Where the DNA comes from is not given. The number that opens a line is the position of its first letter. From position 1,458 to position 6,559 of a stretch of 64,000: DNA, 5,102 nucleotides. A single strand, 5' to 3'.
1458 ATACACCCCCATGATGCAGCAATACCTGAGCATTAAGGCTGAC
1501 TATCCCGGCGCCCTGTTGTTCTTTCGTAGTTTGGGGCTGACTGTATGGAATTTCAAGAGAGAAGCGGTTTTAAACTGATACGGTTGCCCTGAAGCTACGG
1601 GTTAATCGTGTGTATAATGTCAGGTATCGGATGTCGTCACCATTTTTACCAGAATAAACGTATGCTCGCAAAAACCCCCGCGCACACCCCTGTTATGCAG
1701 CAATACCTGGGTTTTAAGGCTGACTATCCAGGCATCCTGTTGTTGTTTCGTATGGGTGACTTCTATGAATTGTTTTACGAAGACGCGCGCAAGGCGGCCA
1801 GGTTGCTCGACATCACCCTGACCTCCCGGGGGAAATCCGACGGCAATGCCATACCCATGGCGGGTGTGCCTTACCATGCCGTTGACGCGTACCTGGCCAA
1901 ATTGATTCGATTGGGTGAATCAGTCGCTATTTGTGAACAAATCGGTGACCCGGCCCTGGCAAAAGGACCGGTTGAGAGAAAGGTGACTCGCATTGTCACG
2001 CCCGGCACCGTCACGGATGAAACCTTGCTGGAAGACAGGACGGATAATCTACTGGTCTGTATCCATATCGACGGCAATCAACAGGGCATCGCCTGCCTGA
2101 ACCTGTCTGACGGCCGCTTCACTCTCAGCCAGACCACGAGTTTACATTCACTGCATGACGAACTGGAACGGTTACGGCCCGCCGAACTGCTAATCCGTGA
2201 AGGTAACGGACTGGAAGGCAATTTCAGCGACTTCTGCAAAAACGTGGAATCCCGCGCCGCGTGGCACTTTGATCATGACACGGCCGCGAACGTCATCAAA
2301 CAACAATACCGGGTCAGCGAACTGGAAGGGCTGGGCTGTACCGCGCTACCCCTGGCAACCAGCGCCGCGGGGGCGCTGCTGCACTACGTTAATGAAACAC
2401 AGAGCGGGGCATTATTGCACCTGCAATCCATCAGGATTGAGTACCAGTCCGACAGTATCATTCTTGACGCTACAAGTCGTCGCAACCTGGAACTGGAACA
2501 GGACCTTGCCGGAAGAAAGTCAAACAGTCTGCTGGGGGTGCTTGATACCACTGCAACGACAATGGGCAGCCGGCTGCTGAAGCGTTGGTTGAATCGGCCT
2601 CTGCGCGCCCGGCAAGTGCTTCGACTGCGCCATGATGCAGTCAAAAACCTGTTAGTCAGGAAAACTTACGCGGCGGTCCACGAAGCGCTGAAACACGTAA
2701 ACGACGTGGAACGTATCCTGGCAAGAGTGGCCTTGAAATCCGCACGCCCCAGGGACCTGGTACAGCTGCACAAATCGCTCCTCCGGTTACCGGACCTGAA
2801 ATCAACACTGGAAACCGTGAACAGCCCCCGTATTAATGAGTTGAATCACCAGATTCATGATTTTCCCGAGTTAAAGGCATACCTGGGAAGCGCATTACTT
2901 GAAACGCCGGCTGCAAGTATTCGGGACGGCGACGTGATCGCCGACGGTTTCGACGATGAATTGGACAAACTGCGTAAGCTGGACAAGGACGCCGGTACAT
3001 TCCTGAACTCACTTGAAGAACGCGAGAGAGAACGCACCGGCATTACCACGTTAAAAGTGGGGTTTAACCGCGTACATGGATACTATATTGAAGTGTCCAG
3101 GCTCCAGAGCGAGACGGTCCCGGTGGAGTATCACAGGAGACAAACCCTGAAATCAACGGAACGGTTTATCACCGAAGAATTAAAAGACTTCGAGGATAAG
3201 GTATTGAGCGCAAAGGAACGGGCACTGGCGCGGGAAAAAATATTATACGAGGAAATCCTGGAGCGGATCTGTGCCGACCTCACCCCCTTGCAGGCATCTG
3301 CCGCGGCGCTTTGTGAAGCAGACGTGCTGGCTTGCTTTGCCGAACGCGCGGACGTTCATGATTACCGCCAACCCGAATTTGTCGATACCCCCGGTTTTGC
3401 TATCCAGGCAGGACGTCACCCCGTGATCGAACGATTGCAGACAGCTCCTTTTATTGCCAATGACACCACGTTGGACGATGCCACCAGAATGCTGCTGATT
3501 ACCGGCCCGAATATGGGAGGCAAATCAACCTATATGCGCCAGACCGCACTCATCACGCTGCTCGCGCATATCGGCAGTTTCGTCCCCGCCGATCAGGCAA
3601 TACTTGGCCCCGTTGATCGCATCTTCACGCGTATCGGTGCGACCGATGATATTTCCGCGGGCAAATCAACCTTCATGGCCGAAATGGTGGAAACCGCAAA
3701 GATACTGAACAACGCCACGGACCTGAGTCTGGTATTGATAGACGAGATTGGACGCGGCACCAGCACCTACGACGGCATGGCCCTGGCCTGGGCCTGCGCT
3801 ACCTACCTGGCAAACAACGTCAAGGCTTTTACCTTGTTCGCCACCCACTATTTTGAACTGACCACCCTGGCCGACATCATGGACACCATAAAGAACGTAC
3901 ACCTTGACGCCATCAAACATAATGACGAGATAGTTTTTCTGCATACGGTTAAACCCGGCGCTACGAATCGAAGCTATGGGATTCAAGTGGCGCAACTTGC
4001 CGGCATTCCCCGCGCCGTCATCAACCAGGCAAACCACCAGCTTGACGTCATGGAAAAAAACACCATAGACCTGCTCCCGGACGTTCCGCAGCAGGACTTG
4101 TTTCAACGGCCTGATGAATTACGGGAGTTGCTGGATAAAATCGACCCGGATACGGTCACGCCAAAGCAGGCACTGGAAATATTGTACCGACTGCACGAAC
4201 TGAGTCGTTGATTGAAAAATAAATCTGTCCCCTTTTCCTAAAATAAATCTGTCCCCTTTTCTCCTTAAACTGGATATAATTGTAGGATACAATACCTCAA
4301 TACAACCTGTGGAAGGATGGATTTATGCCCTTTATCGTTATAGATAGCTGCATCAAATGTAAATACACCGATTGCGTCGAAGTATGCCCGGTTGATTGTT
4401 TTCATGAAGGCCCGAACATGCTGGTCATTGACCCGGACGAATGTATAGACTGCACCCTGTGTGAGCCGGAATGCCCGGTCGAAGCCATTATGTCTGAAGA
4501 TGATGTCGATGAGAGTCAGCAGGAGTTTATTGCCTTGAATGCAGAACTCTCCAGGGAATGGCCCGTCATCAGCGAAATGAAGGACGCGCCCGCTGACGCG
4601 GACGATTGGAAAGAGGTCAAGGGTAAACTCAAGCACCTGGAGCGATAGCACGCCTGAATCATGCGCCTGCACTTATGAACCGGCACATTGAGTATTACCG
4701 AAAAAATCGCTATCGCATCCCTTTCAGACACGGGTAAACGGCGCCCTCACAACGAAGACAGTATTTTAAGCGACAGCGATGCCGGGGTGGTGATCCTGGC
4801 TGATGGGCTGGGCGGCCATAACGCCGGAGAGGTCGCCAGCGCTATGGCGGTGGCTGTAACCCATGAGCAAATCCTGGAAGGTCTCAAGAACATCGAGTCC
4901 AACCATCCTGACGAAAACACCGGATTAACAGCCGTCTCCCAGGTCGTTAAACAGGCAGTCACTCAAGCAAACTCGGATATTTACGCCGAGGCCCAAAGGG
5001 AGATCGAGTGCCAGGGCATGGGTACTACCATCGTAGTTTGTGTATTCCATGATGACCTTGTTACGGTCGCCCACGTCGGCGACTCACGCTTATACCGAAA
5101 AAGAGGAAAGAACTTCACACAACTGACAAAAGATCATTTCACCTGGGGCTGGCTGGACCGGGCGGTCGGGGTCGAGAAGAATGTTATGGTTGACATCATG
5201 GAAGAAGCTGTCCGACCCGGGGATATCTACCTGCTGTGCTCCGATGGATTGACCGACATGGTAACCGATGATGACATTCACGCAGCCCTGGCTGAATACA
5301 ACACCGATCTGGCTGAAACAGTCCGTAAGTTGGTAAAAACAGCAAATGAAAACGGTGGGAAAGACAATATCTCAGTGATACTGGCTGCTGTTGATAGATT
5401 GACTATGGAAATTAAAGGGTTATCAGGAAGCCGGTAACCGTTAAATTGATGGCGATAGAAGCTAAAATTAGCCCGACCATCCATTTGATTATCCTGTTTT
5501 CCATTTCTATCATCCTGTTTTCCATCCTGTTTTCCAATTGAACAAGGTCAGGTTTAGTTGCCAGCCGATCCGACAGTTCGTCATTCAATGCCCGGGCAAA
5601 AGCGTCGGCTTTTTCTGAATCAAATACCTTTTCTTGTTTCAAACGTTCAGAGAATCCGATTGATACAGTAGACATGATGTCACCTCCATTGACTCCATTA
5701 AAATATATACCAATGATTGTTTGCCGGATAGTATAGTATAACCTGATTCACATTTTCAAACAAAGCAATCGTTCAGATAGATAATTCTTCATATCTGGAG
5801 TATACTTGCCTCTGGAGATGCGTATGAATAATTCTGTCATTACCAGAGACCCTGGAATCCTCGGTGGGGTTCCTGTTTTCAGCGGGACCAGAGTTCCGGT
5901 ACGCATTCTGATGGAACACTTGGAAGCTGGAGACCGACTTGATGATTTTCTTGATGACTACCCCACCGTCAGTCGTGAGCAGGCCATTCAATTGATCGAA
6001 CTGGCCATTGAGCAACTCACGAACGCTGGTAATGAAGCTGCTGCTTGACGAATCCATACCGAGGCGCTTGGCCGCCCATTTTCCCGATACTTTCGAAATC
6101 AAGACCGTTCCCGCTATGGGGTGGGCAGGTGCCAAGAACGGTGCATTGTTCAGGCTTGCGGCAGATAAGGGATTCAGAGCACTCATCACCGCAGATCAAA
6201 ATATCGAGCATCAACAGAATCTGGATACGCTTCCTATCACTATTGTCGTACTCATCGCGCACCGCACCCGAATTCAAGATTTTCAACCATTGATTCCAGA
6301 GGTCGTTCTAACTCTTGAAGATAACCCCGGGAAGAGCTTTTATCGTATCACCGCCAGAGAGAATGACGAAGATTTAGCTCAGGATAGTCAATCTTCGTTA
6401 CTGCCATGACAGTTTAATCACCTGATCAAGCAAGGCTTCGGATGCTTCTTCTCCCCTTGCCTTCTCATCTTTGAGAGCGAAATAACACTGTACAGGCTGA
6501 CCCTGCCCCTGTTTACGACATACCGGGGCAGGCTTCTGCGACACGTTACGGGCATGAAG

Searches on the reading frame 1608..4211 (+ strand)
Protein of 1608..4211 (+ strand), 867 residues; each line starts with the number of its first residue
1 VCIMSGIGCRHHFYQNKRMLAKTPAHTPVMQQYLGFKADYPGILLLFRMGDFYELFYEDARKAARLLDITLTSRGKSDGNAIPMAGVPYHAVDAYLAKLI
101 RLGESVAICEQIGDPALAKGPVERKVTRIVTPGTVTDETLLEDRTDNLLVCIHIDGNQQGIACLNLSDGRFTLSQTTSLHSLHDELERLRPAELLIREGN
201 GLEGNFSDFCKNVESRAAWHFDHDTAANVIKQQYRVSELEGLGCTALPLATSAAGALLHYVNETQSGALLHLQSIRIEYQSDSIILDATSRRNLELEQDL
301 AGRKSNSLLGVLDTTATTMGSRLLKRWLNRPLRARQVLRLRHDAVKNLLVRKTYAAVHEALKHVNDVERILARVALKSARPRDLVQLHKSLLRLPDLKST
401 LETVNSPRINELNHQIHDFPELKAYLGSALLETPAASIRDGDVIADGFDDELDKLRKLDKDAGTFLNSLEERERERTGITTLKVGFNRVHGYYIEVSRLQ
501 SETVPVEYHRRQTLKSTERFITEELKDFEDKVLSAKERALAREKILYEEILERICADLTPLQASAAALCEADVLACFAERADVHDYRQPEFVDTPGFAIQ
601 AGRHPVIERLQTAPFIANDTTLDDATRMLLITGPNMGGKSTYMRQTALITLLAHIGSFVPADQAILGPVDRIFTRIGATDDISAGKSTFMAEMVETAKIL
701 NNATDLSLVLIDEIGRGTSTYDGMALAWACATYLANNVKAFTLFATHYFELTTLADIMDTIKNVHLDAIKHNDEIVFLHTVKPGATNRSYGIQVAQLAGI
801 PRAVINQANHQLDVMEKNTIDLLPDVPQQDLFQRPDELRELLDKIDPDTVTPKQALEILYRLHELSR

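Call 81: search_protein_families(library=pfam, proteins=[window:1608-4211:+], max_evalue=0.001)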
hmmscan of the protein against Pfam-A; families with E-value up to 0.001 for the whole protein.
window:1608-4211:+ (867 aa): 5 families
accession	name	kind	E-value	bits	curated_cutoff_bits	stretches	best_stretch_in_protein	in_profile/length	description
PF00488.27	MutS_V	-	3.2e-85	285.3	30.2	1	630-815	2-187/188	MutS domain V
PF05192.23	MutS_III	-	7.3e-44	150.9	34.1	1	290-578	2-194/194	MutS domain III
PF01624.25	MutS_I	-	9e-42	142.3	20.6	1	27-138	1-112/113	MutS domain I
PF05190.23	MutS_IV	-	1.3e-28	99.5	22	1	447-538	1-92/92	MutS family domain IV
PF05188.22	MutS_II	-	4.5e-23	82.6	25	1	147-273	1-133/133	MutS domain II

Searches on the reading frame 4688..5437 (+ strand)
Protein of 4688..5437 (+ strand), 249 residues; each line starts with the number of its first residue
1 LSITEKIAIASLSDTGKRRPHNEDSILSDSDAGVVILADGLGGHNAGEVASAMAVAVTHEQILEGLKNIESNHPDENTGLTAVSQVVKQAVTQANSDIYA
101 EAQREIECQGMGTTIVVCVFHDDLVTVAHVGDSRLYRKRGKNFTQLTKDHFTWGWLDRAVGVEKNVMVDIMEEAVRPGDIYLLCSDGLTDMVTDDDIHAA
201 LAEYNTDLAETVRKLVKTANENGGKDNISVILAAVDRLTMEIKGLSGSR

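Call 81: search_protein_families(library=pfam, proteins=[window:4688-5437:+], max_evalue=0.001)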
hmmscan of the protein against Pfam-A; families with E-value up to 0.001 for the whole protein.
window:4688-5437:+ (249 aa): 3 families
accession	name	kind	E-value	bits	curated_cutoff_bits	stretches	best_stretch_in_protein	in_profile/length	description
PF13672.11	PP2C_2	-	1.4e-15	57.9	24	1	20-226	10-202/209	Protein phosphatase 2C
PF00481.26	PP2C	-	1.8e-12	47.9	20.3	1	47-150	41-140/255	Protein phosphatase 2C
PF07228.17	SpoIIE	-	1.2e-08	35.6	25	1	35-235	7-191/192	Stage II sporulation protein E (SpoIIE)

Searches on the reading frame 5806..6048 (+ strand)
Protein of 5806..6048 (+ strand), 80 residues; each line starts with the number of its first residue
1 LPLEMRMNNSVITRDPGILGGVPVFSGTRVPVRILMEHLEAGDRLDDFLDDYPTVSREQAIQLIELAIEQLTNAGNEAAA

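Call 81: search_protein_families(library=pfam, proteins=[window:5806-6048:+], max_evalue=0.001)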
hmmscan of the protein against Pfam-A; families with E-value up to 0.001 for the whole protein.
window:5806-6048:+ (80 aa): 1 family
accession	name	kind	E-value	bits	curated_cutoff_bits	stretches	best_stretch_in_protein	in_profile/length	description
PF04255.20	DUF433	-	4.3e-18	65.3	23.6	1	12-64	1-53/56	Protein of unknown function (DUF433)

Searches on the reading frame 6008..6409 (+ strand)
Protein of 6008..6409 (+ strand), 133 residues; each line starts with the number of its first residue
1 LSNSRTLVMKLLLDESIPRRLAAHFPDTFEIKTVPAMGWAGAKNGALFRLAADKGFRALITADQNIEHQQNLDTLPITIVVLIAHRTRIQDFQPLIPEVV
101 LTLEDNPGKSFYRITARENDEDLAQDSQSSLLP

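Call 81: search_protein_families(library=pfam, proteins=[window:6008-6409:+], max_evalue=0.001)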
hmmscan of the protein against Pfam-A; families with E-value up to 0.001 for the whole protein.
window:6008-6409:+ (133 aa): 1 family
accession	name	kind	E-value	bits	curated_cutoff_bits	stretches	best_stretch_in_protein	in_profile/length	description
PF18480.7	DUF5615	-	3.9e-09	36.8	23.8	1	9-106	1-99/110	Domain of unknown function (DUF5615)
